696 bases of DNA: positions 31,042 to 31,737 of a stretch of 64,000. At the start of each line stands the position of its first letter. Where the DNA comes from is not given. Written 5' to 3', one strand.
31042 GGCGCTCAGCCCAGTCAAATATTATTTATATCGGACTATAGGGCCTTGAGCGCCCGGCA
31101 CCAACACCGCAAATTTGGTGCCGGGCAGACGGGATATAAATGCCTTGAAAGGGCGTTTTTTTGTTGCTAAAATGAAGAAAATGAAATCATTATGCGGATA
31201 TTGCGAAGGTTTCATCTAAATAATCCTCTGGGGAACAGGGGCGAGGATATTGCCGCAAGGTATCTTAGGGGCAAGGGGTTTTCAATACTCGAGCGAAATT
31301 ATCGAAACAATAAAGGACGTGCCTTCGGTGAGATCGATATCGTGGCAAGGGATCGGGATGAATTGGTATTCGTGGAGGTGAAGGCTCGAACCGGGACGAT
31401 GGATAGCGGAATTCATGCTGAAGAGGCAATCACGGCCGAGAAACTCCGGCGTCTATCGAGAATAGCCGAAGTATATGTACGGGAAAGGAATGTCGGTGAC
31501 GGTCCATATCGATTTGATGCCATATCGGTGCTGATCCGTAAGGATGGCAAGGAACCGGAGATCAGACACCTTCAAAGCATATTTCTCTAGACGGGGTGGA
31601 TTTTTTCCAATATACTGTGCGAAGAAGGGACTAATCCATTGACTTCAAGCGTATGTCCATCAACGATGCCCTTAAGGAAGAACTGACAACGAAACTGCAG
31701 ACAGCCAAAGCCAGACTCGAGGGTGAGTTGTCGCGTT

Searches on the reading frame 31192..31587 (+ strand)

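Call 95: search_protein_families(library=pfam, proteins=[window:31192-31587:+], max_evalue=0.00001)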
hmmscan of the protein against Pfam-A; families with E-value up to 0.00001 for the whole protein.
window:31192-31587:+ (132 aa): 2 families
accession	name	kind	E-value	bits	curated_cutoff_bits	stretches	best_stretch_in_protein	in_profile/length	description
PF02021.23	UPF0102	-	9.9e-26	90.4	23.6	1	17-113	1-80/80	Uncharacterised protein family UPF0102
PF08378.17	NERD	-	3.4e-06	28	22.1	1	14-72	2-63/111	Nuclease-related domain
